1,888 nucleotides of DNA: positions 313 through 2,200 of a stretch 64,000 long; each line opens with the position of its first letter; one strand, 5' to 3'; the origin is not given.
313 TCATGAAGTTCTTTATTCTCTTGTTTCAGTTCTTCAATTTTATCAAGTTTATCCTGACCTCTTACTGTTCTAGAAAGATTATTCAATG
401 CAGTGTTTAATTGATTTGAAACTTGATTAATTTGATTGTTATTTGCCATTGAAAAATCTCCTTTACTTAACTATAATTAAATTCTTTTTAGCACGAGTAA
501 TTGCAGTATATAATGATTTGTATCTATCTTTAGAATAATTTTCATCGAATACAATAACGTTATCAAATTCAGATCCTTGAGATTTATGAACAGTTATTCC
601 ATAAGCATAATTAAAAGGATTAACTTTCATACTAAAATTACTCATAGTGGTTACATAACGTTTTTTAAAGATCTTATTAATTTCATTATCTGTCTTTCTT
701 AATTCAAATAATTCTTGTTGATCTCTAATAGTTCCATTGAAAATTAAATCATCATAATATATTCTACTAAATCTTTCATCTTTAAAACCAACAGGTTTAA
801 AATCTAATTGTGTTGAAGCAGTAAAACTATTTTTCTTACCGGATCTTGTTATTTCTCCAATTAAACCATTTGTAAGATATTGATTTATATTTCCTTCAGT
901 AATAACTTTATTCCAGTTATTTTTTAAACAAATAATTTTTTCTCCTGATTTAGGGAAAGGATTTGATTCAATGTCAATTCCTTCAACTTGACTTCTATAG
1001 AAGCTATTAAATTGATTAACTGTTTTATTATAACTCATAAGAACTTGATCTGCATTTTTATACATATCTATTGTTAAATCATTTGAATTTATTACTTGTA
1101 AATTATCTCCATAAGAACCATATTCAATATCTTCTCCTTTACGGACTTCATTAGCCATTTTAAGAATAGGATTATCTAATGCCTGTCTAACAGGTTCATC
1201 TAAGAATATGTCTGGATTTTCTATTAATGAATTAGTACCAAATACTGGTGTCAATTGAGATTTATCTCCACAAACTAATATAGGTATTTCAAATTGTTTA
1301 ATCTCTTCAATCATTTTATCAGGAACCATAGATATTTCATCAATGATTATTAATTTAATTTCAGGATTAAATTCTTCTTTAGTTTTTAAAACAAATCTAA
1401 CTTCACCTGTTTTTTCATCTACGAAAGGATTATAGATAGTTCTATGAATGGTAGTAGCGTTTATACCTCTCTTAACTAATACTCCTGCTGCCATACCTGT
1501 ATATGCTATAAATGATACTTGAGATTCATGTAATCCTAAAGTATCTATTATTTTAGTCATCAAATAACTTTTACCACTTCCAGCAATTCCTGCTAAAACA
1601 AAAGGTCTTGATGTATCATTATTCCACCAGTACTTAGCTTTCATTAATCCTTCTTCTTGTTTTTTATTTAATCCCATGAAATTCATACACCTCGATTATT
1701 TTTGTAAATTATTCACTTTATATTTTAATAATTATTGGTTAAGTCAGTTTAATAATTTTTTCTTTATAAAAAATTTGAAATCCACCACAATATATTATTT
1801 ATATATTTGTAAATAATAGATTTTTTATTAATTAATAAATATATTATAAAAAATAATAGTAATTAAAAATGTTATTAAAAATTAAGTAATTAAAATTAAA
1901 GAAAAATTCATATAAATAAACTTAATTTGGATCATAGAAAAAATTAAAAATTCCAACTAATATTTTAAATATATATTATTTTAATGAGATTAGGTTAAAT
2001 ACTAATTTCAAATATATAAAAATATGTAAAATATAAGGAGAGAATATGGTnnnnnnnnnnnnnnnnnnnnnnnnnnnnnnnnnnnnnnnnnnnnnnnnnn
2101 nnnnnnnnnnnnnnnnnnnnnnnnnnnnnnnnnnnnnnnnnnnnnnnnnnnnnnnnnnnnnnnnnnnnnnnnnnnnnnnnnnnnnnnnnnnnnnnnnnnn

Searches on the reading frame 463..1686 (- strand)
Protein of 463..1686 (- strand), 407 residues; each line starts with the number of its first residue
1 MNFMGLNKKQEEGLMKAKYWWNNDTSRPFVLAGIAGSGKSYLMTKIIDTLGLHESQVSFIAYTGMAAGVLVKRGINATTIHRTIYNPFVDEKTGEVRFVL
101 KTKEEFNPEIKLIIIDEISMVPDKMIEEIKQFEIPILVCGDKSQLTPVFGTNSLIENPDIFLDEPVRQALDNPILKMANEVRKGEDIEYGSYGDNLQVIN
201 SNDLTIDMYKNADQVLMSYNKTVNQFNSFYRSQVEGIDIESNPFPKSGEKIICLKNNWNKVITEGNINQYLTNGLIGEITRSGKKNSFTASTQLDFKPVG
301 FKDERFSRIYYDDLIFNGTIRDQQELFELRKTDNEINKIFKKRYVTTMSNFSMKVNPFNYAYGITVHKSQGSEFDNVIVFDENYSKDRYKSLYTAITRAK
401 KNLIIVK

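Call 40: search_protein_families(library=phrogs, proteins=[window:463-1686:-], max_evalue=0.001)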
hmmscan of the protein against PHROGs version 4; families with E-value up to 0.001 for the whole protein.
window:463-1686:- (407 aa): 4 families
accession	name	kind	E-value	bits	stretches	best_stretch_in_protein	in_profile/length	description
phrog_325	-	DNA, RNA and nucleotide metabolism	1e-94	319.7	1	1-406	466-867/986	Dda-like helicase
phrog_4412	-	DNA, RNA and nucleotide metabolism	4.6e-34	118.8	2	29-226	348-551/743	exonuclease V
phrog_1967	-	DNA, RNA and nucleotide metabolism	4.1e-14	53.1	2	351-406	597-667/776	DNA helicase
phrog_25471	-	unknown function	1.2e-06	29.7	1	4-130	1-141/162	-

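Call 41: search_protein_families(library=pfam, proteins=[window:463-1686:-], max_evalue=0.01)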
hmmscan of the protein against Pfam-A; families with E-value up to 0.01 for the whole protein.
window:463-1686:- (407 aa): 12 families
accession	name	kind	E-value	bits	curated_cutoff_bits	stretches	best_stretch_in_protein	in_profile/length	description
PF13604.12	AAA_30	-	1.4e-16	61.2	27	1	27-187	19-174/191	AAA domain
PF13538.12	UvrD_C_2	-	4.2e-15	55.8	27.4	1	360-406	1-52/52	UvrD-like helicase C-terminal domain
PF13245.12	AAA_19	-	1.2e-14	55.1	25.1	1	26-149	11-133/134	AAA domain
PF01443.25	Viral_helicase1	-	6.6e-14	52.7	21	2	30-146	2-98/228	Viral superfamily 1 RNA helicase core domain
PF05970.20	PIF1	-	2.1e-11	44.3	25.9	1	6-141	2-134/223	PIF1-like helicase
PF13361.12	UvrD_C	-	3.3e-05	23.9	25.6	1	335-406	263-346/350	UvrD-like helicase C-terminal domain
PF24883.2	NPHP3_N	-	5.3e-05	23.9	24.8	1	18-60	13-56/164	Nephrocystin 3, N-terminal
PF13401.12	AAA_22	-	5.4e-05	23.9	27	1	26-134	5-109/130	AAA domain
PF13173.12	AAA_14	-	0.00043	20.7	27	1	27-123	3-76/129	AAA domain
PF01637.24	ATPase_2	-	0.00073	19.9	33.2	1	12-96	6-90/225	ATPase domain predominantly from Archaea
PF04851.21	ResIII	-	0.0018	18.6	22.5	0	6-61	4-60/164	Type III restriction enzyme, res subunit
PF00004.35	AAA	-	0.0028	18.6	21.2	1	30-120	2-68/131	ATPase family associated with various cellular activities (AAA)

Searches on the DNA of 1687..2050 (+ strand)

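Call 10: search_dna_similar(query=window:1687-2050:+, collection=phages, mode=distant, max_rows=30, max_evalue=0.01)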
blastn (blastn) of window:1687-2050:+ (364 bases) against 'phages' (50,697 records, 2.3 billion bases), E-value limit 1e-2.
Records with a match: 9; places in all: 32; records where one place covers at least 80% of the query: 7.
Best place of each record, by identity: 95-99% 2; 80-90% 1; 60-80% 6.
By first word of the organism name: Staphylococcus 9.
By host as written in the record: Staphylococcus aureus 6; Staphylococcus aureus YZ4 1; Staphylococcus lentus 1; Staphylococcus aureus UFV2030RH1 1.
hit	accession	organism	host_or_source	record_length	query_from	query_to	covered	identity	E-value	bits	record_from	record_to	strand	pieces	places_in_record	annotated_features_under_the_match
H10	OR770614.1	Staphylococcus phage vB_StaM_PB50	Staphylococcus aureus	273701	1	364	100%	97.0%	1e-171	608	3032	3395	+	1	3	none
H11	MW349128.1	Staphylococcus phage Machias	Staphylococcus aureus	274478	1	360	99%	95.3%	2e-162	577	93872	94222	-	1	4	ribosome_binding_site (x2)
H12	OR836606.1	Staphylococcus phage LY01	Staphylococcus aureus YZ4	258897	9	328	88%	68.8%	3e-15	88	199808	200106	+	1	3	none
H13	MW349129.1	Staphylococcus phage Madawaska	Staphylococcus aureus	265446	9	327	88%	68.9%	8e-16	90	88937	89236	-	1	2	none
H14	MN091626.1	Staphylococcus phage PALS_2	Staphylococcus aureus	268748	9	327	88%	68.9%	8e-16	90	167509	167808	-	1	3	none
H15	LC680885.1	Staphylococcus phage S6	Staphylococcus aureus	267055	9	327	88%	68.9%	8e-16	90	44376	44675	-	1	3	none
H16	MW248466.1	Staphylococcus phage MarsHill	Staphylococcus aureus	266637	9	327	88%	67.6%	1e-14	87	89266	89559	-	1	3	none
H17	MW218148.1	Staphylococcus phage vB_StaM_SA1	Staphylococcus lentus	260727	103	326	62%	68.6%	6e-11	73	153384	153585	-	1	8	none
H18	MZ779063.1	Staphylococcus phage vB_SauM-UFV_DC4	Staphylococcus aureus UFV2030RH1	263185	252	357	29%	80.4%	6e-17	94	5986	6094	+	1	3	none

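Call 21: get_annotated_region(hit=H11, flank=1500)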
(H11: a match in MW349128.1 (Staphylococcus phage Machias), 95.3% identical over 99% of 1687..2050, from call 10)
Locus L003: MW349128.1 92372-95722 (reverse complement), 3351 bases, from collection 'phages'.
description: Staphylococcus phage Machias, complete genome.
organism: Staphylococcus phage Machias (NCBI taxid 2797423)
taxonomy: Viruses; Duplodnaviria; Heunggongvirae; Uroviricota; Caudoviricetes
host: Staphylococcus aureus; source: swine barn environmental swab; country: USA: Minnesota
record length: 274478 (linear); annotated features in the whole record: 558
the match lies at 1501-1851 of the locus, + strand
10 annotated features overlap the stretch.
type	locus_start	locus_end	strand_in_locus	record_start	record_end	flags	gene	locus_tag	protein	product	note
CDS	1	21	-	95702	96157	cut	-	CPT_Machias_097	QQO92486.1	hypothetical protein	-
regulatory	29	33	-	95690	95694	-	-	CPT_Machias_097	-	ribosome_binding_site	-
CDS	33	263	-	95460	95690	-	-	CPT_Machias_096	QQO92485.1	hypothetical protein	-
regulatory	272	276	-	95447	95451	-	-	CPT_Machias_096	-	ribosome_binding_site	-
CDS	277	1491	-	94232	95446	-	-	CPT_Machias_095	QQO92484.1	RecD-like helicase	-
regulatory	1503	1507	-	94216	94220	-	-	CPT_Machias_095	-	ribosome_binding_site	-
regulatory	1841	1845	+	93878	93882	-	-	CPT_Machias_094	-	ribosome_binding_site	-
CDS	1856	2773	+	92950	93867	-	-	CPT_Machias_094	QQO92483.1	hypothetical protein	-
regulatory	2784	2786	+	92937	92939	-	-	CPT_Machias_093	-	ribosome_binding_site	-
CDS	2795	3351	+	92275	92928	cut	-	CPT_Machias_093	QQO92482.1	hypothetical protein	-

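Call 31: get_annotated_region(hit=H16, flank=700)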
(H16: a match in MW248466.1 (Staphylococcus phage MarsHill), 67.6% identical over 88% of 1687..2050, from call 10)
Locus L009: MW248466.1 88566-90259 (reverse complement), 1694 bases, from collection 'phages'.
description: Staphylococcus phage MarsHill, complete genome.
organism: Staphylococcus phage MarsHill (NCBI taxid 2796499)
taxonomy: Viruses; Duplodnaviria; Heunggongvirae; Uroviricota; Caudoviricetes
host: Staphylococcus aureus; source: swine barn environmental swab; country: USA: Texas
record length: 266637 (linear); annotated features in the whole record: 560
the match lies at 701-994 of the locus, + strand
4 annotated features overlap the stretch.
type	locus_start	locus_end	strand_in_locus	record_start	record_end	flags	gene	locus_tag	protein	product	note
CDS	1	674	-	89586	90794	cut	-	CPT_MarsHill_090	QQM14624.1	RecD-like helicase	Interpro SSF52540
regulatory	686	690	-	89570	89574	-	-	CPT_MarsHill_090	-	ribosome_binding_site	-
regulatory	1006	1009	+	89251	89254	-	-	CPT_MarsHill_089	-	ribosome_binding_site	-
CDS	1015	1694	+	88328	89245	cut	-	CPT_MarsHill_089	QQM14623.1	hypothetical protein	-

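Call 32: get_annotated_region(hit=H17, flank=700)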
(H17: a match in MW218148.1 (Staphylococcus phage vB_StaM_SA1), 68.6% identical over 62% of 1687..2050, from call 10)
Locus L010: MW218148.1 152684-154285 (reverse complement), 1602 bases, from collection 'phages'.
description: Staphylococcus phage vB_StaM_SA1, complete genome.
organism: Staphylococcus phage vB_StaM_SA1 (NCBI taxid 2785444)
taxonomy: Viruses; Duplodnaviria; Heunggongvirae; Uroviricota; Caudoviricetes
host: Staphylococcus lentus; source: sewage; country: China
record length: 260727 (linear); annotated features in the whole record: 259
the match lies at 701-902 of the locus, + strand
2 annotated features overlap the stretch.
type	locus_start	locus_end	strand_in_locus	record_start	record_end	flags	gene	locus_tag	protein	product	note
CDS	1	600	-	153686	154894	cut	-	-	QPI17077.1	exodeoxyribonuclease V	-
CDS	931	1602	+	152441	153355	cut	-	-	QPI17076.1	hypothetical protein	-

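Call 33: get_annotated_region(hit=H18, flank=700)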
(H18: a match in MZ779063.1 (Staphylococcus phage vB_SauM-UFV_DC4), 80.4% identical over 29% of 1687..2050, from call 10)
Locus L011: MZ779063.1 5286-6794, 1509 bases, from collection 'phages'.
description: Staphylococcus phage vB_SauM-UFV_DC4, complete genome.
organism: Staphylococcus phage vB_SauM-UFV_DC4 (NCBI taxid 2873946)
taxonomy: Viruses; Duplodnaviria; Heunggongvirae; Uroviricota; Caudoviricetes
host: Staphylococcus aureus UFV2030RH1; source: wastewater of a dairy farm; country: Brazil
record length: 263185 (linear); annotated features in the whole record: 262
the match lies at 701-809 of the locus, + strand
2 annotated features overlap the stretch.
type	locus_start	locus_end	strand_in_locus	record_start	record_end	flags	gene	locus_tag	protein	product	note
CDS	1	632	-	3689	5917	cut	-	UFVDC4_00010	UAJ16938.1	hypothetical protein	-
CDS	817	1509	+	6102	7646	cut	-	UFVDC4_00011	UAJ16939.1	hypothetical protein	-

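Call 34: get_annotated_region(hit=H12, flank=700)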
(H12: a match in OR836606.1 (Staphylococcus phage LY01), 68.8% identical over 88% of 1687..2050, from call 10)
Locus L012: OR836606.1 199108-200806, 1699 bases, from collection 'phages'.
description: Staphylococcus phage LY01, complete genome.
organism: Staphylococcus phage LY01 (NCBI taxid 3110553)
taxonomy: Viruses; Duplodnaviria; Heunggongvirae; Uroviricota; Caudoviricetes
host: Staphylococcus aureus YZ4; source: pig farm; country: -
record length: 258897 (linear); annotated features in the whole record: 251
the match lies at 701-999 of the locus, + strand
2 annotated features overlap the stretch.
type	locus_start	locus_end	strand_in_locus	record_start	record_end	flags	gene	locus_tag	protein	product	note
CDS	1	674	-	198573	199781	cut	-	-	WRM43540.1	hypothetical protein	-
CDS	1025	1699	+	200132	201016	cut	-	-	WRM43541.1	hypothetical protein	-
